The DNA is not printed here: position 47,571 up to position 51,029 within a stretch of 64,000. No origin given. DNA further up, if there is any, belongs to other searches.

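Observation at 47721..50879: DUF2341 + four LamG lectin-domain surface protein with mosaic base composition (cassette shuffling?)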

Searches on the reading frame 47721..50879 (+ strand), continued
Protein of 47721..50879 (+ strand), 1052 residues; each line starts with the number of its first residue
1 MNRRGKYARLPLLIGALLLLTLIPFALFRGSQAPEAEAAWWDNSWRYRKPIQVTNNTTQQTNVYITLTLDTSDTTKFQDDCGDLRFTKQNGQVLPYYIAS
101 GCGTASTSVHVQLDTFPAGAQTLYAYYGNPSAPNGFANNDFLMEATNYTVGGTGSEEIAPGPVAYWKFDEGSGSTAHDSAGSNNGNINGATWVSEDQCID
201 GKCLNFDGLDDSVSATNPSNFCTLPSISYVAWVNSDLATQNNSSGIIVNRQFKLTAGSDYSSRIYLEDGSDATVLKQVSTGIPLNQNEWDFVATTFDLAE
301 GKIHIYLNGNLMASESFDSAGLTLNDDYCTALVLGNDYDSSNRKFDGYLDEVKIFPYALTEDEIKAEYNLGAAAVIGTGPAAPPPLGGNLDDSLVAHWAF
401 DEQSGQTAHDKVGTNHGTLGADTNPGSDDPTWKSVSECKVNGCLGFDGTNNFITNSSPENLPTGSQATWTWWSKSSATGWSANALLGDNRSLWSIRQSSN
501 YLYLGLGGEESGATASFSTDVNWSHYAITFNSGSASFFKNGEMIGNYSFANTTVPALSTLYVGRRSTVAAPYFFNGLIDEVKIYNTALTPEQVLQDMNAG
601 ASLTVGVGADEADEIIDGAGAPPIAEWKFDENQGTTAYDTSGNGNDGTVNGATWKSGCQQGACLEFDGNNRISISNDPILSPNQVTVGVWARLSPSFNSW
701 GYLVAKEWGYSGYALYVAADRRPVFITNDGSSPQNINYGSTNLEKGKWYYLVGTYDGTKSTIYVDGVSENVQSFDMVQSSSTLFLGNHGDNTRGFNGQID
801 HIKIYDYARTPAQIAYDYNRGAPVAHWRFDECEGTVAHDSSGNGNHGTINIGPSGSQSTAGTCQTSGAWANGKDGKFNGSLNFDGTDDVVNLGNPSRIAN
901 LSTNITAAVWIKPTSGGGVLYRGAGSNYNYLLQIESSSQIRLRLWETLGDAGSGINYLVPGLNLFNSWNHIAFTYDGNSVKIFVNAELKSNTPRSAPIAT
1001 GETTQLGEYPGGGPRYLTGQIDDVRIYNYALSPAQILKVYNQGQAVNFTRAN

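Call 10: find_homologous_proteins(query=window:47721-50879:+, max_evalue=1e-10)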
Query window:47721-50879:+ (1052 aa): 544 proteins with E <= 1e-10 among 8000 candidates; the best 120 are listed.
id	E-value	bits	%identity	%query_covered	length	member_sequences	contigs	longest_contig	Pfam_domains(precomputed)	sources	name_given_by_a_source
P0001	0.0e+0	2433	100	100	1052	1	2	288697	PF07953.21,PF00354.25,PF13385.14,PF02973.23,PF10102.15,PF02210.32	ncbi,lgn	-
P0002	2.0e-296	1005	50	100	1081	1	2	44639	PF07953.21,PF00354.25,PF13385.14,PF10102.15,PF02210.32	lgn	-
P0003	1.7e-286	972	49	100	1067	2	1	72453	PF13385.14,PF02973.23,PF10102.15,PF02210.32,PF00054.31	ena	-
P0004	4.4e-278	944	44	79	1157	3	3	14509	PF07953.21,PF06439.19,PF00354.25,PF13385.14,PF02018.24,PF10102.15,PF02210.32,PF00054.31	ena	-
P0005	5.2e-267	907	43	82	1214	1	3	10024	PF07953.21,PF00354.25,PF13385.14,PF02973.23,PF10102.15,PF02210.32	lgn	-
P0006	8.1e-259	880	41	86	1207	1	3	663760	PF07953.21,PF00354.25,PF13385.14,PF02973.23,PF10102.15,PF02210.32,PF00054.31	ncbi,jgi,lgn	jgi:hypothetical protein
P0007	4.8e-257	874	41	84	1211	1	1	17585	PF07953.21,PF00354.25,PF13385.14,PF02973.23,PF10102.15,PF02210.32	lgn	-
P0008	2.8e-251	855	46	83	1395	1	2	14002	PF07953.21,PF00354.25,PF13385.14,PF02973.23,PF10102.15,PF02210.32,PF00054.31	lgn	-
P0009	2.4e-250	852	46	85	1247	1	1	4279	PF00354.25,PF13385.14,PF10102.15,PF02210.32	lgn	-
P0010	3.2e-238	812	44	99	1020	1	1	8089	PF07953.21,PF00354.25,PF13385.14,PF10102.15,PF02210.32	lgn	-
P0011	2.0e-236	806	43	85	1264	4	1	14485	PF07953.21,PF00354.25,PF13385.14,PF02973.23,PF10102.15,PF02210.32,PF00054.31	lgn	-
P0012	9.1e-214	731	33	99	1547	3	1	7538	PF22925.4,PF07953.21,PF13385.14,PF02973.23,PF10102.15,PF02210.32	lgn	-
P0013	2.9e-210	719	32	98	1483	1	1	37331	PF07953.21,PF00354.25,PF13385.14,PF02973.23,PF10102.15,PF02210.32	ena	-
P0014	1.6e-206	707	37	85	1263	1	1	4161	PF00354.25,PF13385.14,PF02973.23,PF10102.15,PF02210.32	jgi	jgi:hypothetical protein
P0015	3.7e-205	702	39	85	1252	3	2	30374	PF07953.21,PF00354.25,PF13385.14,PF02973.23,PF10102.15,PF02210.32,PF00054.31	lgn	-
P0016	6.0e-204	698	33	99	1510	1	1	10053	PF07953.21,PF13385.14,PF02973.23,PF10102.15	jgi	jgi:hypothetical protein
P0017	9.9e-203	694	35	85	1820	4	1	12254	PF22925.4,PF07953.21,PF00354.25,PF13385.14,PF02973.23,PF10102.15,PF02210.32,PF00054.31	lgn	-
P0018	4.3e-200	686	33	99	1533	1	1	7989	PF22925.4,PF07953.21,PF00354.25,PF13385.14,PF02973.23,PF10102.15,PF02210.32,PF00054.31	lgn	-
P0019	4.3e-199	682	31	85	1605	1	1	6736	PF07953.21,PF00354.25,PF13385.14,PF02973.23,PF10102.15,PF02210.32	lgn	-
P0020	3.0e-198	680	34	85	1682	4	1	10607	PF07953.21,PF00354.25,PF13385.14,PF02973.23,PF10102.15,PF02210.32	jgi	-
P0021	1.9e-197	677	33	99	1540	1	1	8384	PF07953.21,PF13385.14,PF02973.23,PF10102.15,PF02210.32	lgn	-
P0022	2.1e-196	673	36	85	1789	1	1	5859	PF07953.21,PF00354.25,PF13385.14,PF02973.23,PF10102.15,PF02210.32,PF00054.31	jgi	-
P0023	3.8e-194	666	36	85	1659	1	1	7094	PF07953.21,PF13385.14,PF02973.23,PF10102.15,PF02210.32,PF00054.31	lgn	-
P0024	7.3e-193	662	33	98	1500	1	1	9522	PF00354.25,PF13385.14,PF02973.23,PF10102.15,PF02210.32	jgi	-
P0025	1.3e-192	661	31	100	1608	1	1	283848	PF07953.21,PF13385.14,PF02973.23,PF10102.15,PF02210.32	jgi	jgi:hypothetical protein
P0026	1.3e-192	661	35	85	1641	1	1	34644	PF07953.21,PF06439.19,PF13385.14,PF02973.23,PF10102.15,PF02210.32,PF00054.31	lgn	-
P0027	3.0e-192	660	29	96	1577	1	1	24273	PF22925.4,PF07953.21,PF06439.19,PF00354.25,PF13385.14,PF02973.23,PF10102.15,PF02210.32,PF00054.31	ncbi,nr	ncbi:MAG: DUF2341 domain-containing protein [bacterium]|nr:DUF2341 domain-containing protein [bacter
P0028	2.4e-191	657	32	98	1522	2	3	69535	PF07953.21,PF00354.25,PF13385.14,PF02973.23,PF10102.15,PF02210.32,PF00054.31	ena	-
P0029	5.4e-191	656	33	84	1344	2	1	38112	PF07953.21,PF00354.25,PF13385.14,PF02973.23,PF10102.15,PF02210.32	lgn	-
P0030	1.3e-189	651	41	39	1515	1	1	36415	PF07953.21,PF00354.25,PF13385.14,PF02973.23,PF10102.15,PF02210.32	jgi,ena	-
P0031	6.3e-189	649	32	99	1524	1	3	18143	PF07953.21,PF00354.25,PF13385.14,PF02973.23,PF10102.15,PF02210.32,PF00054.31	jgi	-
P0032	1.3e-188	648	35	75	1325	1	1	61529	PF07953.21,PF00354.25,PF13385.14,PF10102.15,PF02210.32,PF00054.31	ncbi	-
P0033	1.1e-186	641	33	85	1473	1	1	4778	PF22925.4,PF07953.21,PF00354.25,PF13385.14,PF02973.23,PF10102.15,PF02210.32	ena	-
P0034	3.8e-186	640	31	99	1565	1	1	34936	PF22925.4,PF07953.21,PF00354.25,PF13385.14,PF02973.23,PF10102.15,PF02210.32,PF00054.31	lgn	-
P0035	1.2e-185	638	31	99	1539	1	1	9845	PF07953.21,PF13385.14,PF02973.23,PF10102.15,PF02210.32,PF00054.31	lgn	-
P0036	2.1e-185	637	32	99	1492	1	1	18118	PF07953.21,PF00354.25,PF13385.14,PF02973.23,PF10102.15,PF02210.32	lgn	-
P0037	1.1e-184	635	33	96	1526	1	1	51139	PF07953.21,PF00354.25,PF13385.14,PF02973.23,PF10102.15,PF02210.32,PF00054.31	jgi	-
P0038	4.5e-184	633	35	93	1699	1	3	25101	PF07953.21,PF00354.25,PF13385.14,PF02973.23,PF10102.15,PF02210.32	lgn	-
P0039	8.2e-184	632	30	99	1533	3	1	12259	PF07953.21,PF13385.14,PF02973.23,PF10102.15,PF02210.32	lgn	-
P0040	8.9e-184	632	34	85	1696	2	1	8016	PF07953.21,PF00354.25,PF13385.14,PF02973.23,PF10102.15,PF02210.32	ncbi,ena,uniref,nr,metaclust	ncbi:hypothetical protein A2368_03675 [Candidatus Collierbacteria bacterium RIFOXYB1_FULL_49_13]|uni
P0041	3.7e-182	626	31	99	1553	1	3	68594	PF07953.21,PF00354.25,PF13385.14,PF02973.23,PF10102.15,PF02210.32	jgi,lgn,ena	-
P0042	1.5e-181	624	35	85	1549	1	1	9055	PF22925.4,PF07953.21,PF06439.19,PF13385.14,PF02973.23,PF10102.15,PF02210.32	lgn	-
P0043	1.1e-180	621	40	41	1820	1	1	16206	PF07953.21,PF00354.25,PF13385.14,PF02973.23,PF10102.15,PF02210.32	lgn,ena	-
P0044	2.3e-180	620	32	99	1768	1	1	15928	PF09603.16,PF13385.14,PF02973.23,PF10102.15,PF02210.32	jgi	jgi:uncharacterized protein (TIGR02145 family)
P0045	3.6e-180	620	33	98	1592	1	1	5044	PF13385.14,PF10102.15,PF02210.32,PF00054.31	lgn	-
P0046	4.4e-180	619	42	42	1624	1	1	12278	PF07953.21,PF00354.25,PF13385.14,PF02973.23,PF10102.15,PF02210.32,PF00054.31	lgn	-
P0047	5.6e-180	619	41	40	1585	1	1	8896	PF07953.21,PF00354.25,PF13385.14,PF02973.23,PF10102.15,PF02210.32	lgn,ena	-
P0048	9.1e-180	618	30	85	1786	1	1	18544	PF13385.14,PF10102.15,PF02210.32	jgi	jgi:hypothetical protein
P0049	2.5e-179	617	29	99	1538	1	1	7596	PF07953.21,PF00354.25,PF13385.14,PF02973.23,PF10102.15,PF02210.32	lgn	-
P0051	3.4e-179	616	30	84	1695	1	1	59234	PF22925.4,PF07953.21,PF00354.25,PF13385.14,PF10102.15,PF02210.32,PF00054.31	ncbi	-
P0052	4.4e-179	616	31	99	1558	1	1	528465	PF22925.4,PF07953.21,PF00354.25,PF13385.14,PF02973.23,PF10102.15,PF02210.32,PF00054.31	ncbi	-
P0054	9.8e-179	615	33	85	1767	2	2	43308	PF07953.21,PF00354.25,PF13385.14,PF02973.23,PF10102.15,PF02210.32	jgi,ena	-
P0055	1.8e-178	614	30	99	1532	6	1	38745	PF07953.21,PF00354.25,PF13385.14,PF02973.23,PF10102.15,PF02210.32,PF00054.31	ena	-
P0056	6.2e-178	612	30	99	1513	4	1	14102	PF22925.4,PF07953.21,PF06439.19,PF00354.25,PF13385.14,PF02973.23,PF10102.15,PF02210.32,PF00054.31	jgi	-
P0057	2.6e-177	610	44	36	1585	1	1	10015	PF07953.21,PF00354.25,PF13385.14,PF02973.23,PF10102.15,PF02210.32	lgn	-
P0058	7.0e-177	609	36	85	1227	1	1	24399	PF22925.4,PF07953.21,PF06439.19,PF00354.25,PF13385.14,PF10102.15,PF02210.32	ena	-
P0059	1.5e-176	608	31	85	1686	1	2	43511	PF15711.11,PF07953.21,PF13385.14,PF02973.23,PF10102.15,PF02210.32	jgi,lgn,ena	-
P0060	7.2e-176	605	31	85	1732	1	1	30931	PF07953.21,PF13385.14,PF02973.23,PF10102.15,PF02210.32,PF00054.31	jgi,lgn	-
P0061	3.1e-174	600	33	96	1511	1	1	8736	PF00354.25,PF13385.14,PF10102.15,PF02210.32,PF00054.31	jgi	jgi:hypothetical protein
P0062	3.2e-174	600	31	99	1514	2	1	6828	PF22925.4,PF07953.21,PF06439.19,PF00354.25,PF13385.14,PF02973.23,PF10102.15,PF02210.32,PF00054.31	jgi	-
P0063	6.3e-174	599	33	99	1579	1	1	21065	PF00354.25,PF13385.14,PF10102.15,PF02210.32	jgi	jgi:hypothetical protein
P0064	1.3e-173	598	30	85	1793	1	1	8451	PF07953.21,PF00354.25,PF13385.14,PF02973.23,PF10102.15,PF02210.32,PF00054.31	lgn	-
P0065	2.4e-173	597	30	99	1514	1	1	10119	PF22925.4,PF07953.21,PF13385.14,PF02973.23,PF10102.15,PF02210.32,PF00054.31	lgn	-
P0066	4.4e-173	596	30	85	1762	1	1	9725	PF00354.25,PF13385.14,PF02973.23,PF10102.15,PF02210.32,PF00054.31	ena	-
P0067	5.0e-173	596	30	85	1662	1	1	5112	PF15711.11,PF07953.21,PF00354.25,PF13385.14,PF02973.23,PF10102.15,PF02210.32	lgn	-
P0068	8.0e-173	595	31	85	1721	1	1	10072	PF00354.25,PF13385.14,PF02973.23,PF10102.15,PF02210.32,PF00054.31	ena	-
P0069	8.4e-172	592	31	98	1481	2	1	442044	PF13385.14,PF02973.23,PF10102.15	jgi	jgi:hypothetical protein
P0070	2.0e-171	591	31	98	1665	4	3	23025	PF09603.16,PF13385.14,PF02973.23,PF10102.15,PF02210.32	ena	-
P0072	5.4e-171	589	32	85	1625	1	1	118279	PF07953.21,PF00354.25,PF13385.14,PF02973.23,PF10102.15,PF02210.32,PF00054.31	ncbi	-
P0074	3.5e-170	587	30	97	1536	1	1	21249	PF07953.21,PF00354.25,PF13385.14,PF02973.23,PF10102.15,PF02210.32,PF00054.31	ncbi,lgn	-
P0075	5.6e-170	586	31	85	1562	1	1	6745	PF07953.21,PF13385.14,PF02973.23,PF10102.15,PF02210.32,PF00054.31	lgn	-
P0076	6.6e-170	586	32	97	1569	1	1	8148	PF07953.21,PF00354.25,PF13385.14,PF02973.23,PF10102.15,PF02210.32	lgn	-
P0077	7.0e-170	586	32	99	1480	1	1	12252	PF07953.21,PF00354.25,PF13385.14,PF02973.23,PF10102.15,PF02210.32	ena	-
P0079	9.4e-170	585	31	85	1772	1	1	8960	PF07953.21,PF06439.19,PF00354.25,PF13385.14,PF02973.23,PF10102.15,PF02210.32,PF00054.31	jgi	jgi:hypothetical protein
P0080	9.4e-170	585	30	85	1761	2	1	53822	PF07953.21,PF00354.25,PF13385.14,PF02973.23,PF10102.15,PF02210.32,PF00054.31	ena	-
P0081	9.9e-170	585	31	99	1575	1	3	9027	PF00354.25,PF13385.14,PF02973.23,PF10102.15,PF02210.32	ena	-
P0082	1.8e-169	584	31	85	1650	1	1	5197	PF07953.21,PF00354.25,PF13385.14,PF10102.15,PF02210.32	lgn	-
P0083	3.5e-169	583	30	99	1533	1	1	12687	PF07953.21,PF00354.25,PF13385.14,PF02973.23,PF10102.15,PF02210.32,PF00054.31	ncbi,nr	ncbi:MAG: DUF2341 domain-containing protein [Candidatus Daviesbacteria bacterium]|nr:DUF2341 domain-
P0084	9.3e-169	582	31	97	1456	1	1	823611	PF07953.21,PF00354.25,PF13385.14,PF02973.23,PF10102.15,PF02210.32,PF00054.31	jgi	jgi:hypothetical protein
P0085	9.4e-169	582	33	78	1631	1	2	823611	PF07953.21,PF00354.25,PF13385.14,PF02973.23,PF10102.15,PF02210.32,PF00054.31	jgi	jgi:hypothetical protein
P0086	1.6e-168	581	30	99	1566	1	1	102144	PF07953.21,PF00354.25,PF13385.14,PF02973.23,PF10102.15,PF02210.32,PF00054.31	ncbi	-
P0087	2.6e-168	580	29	98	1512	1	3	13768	PF00354.25,PF13385.14,PF02973.23,PF10102.15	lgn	-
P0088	5.3e-168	579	40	40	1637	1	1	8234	PF07953.21,PF00354.25,PF13385.14,PF02973.23,PF10102.15,PF02210.32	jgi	jgi:hypothetical protein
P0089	5.5e-168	579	35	56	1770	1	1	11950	PF09603.16,PF13385.14,PF02973.23,PF10102.15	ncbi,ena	-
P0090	1.1e-167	578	30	98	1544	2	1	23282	PF07953.21,PF13385.14,PF02973.23,PF10102.15,PF02210.32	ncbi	-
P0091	2.5e-167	577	30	97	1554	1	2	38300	PF07953.21,PF06439.19,PF00354.25,PF13385.14,PF02973.23,PF10102.15,PF02210.32,PF00054.31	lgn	-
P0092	2.8e-167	577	31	85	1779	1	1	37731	PF07953.21,PF00354.25,PF13385.14,PF02973.23,PF10102.15,PF02210.32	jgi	-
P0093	4.8e-167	576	31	96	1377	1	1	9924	PF07953.21,PF00354.25,PF13385.14,PF10102.15,PF02210.32,PF00054.31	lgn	-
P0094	6.7e-167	576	32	97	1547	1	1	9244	PF07953.21,PF00354.25,PF13385.14,PF02973.23,PF10102.15,PF02210.32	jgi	jgi:concanavalin A-like lectin/glucanase superfamily protein/uncharacterized protein DUF2341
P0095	7.6e-167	576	32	85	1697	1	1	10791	PF07953.21,PF13385.14,PF02973.23,PF10102.15,PF02210.32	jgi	jgi:hypothetical protein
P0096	2.0e-166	574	29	98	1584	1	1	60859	PF22925.4,PF07953.21,PF00354.25,PF13385.14,PF02973.23,PF10102.15,PF02210.32,PF00054.31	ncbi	-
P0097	3.7e-166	573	32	85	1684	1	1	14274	PF07953.21,PF00354.25,PF13385.14,PF02973.23,PF10102.15,PF02210.32,PF00054.31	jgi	-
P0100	1.2e-165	572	31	98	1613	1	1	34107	PF07953.21,PF00354.25,PF13385.14,PF02973.23,PF10102.15,PF02210.32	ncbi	-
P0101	3.3e-165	570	36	99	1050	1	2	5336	PF22925.4,PF07953.21,PF06439.19,PF00354.25,PF13385.14,PF10102.15,PF02210.32,PF00054.31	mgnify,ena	mgnify:CR=1 FL=1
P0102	4.8e-165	570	30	99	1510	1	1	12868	PF07953.21,PF00354.25,PF13385.14,PF02973.23,PF10102.15,PF02210.32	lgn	-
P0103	7.5e-165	569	31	85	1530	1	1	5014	PF07953.21,PF00354.25,PF13385.14,PF02973.23,PF10102.15,PF02210.32,PF00054.31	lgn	-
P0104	1.5e-164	568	33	96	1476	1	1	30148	PF22925.4,PF07953.21,PF00354.25,PF13385.14,PF02973.23,PF10102.15,PF02210.32,PF00054.31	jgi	jgi:hypothetical protein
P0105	2.7e-164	567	32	85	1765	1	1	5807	PF07953.21,PF00354.25,PF13385.14,PF02973.23,PF10102.15,PF02210.32,PF00054.31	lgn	-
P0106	2.9e-164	567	30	98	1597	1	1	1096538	PF07953.21,PF00354.25,PF13385.14,PF02973.23,PF10102.15,PF02210.32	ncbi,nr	ncbi:MAG: DUF2341 domain-containing protein [Candidatus Daviesbacteria bacterium]|nr:DUF2341 domain-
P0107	3.0e-164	567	33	85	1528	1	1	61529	PF22925.4,PF00354.25,PF13385.14,PF02973.23,PF10102.15,PF02210.32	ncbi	-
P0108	4.5e-164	566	39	38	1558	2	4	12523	PF07953.21,PF00354.25,PF13385.14,PF02973.23,PF10102.15,PF02210.32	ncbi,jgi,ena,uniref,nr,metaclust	ncbi:hypothetical protein A2303_00095 [Candidatus Falkowbacteria bacterium RIFOXYB2_FULL_47_14]|unir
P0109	9.9e-164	565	32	98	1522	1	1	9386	PF07953.21,PF00354.25,PF13385.14,PF02973.23,PF10102.15,PF02210.32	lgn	-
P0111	2.4e-163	564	32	99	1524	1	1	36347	PF22925.4,PF07953.21,PF06439.19,PF13385.14,PF10102.15,PF02210.32,PF00054.31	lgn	-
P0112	5.1e-163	563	31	99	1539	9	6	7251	PF13385.14,PF02973.23,PF10102.15,PF02210.32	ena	-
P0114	8.2e-163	562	33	85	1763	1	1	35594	PF06439.19,PF00354.25,PF13385.14,PF02973.23,PF10102.15,PF02210.32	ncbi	-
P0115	1.0e-162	562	28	85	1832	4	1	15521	PF07953.21,PF06439.19,PF00354.25,PF13385.14,PF02973.23,PF10102.15,PF02210.32,PF00054.31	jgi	-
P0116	1.2e-162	562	30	99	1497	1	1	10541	PF07953.21,PF00354.25,PF13385.14,PF02973.23,PF10102.15,PF02210.32,PF00054.31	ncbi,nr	ncbi:MAG: DUF2341 domain-containing protein, partial [Patescibacteria group bacterium]|nr:DUF2341 do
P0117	1.2e-162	562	30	99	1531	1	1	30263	PF07953.21,PF13385.14,PF02973.23,PF10102.15,PF02210.32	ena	-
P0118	1.2e-162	562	29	85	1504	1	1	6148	PF07953.21,PF00354.25,PF13385.14,PF10102.15,PF02210.32,PF00054.31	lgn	-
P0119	1.4e-162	561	30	99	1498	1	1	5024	PF00354.25,PF13385.14,PF02973.23,PF10102.15,PF02210.32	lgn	-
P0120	1.6e-162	561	29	98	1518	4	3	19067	PF13385.14,PF02973.23,PF10102.15,PF02210.32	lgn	-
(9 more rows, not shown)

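Call 14: find_encoding_contigs(protein=P0002, flank=8000, max_places=3)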
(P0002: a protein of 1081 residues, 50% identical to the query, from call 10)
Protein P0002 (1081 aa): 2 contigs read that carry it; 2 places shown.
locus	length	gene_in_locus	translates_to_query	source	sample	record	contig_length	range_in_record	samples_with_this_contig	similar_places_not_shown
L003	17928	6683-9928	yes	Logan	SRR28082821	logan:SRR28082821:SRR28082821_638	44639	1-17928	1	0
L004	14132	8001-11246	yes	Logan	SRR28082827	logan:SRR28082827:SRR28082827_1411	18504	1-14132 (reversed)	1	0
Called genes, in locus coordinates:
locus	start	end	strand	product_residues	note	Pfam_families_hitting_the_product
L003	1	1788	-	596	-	?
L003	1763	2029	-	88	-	-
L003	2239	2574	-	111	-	-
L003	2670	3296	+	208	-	-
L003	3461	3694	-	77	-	-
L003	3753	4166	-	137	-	PF01850:PIN (weak)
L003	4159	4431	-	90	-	-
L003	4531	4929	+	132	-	-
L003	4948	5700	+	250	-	PF11171:DUF2958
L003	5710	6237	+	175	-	-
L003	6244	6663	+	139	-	-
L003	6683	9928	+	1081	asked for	PF02210:Laminin_G_2 (faint), PF10102:DUF2341 (weak), PF00354:Pentaxin (faint), PF13385:Laminin_G_3, PF07953:Toxin_R_bind_N (weak), PF13385:Laminin_G_3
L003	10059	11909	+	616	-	PF00580:UvrD-helicase, PF01443:Viral_helicase1 (faint), PF13245:AAA_19, PF13361:UvrD_C, PF13538:UvrD_C_2 (faint)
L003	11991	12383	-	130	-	-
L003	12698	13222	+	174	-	-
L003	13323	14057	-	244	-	PF01026:TatD_DNase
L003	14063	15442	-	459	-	PF06508:QueC (faint)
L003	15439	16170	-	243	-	PF28083:QatB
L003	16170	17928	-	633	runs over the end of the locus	PF07693:KAP_NTPase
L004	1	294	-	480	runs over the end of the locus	PF00232:Glyco_hydro_1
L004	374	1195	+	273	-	PF00215:OMPdecase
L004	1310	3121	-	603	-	PF00239:Resolvase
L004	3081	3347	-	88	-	-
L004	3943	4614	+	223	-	-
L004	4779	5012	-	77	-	-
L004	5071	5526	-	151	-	PF01850:PIN (weak)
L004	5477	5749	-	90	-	-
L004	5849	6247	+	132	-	-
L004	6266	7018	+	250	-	PF11171:DUF2958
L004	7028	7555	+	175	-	-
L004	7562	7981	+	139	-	-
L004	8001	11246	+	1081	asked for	PF02210:Laminin_G_2 (faint), PF10102:DUF2341 (weak), PF00354:Pentaxin (faint), PF13385:Laminin_G_3, PF07953:Toxin_R_bind_N (weak), PF13385:Laminin_G_3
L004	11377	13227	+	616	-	PF00580:UvrD-helicase, PF01443:Viral_helicase1 (faint), PF13245:AAA_19, PF13361:UvrD_C, PF13538:UvrD_C_2 (faint)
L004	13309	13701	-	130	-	-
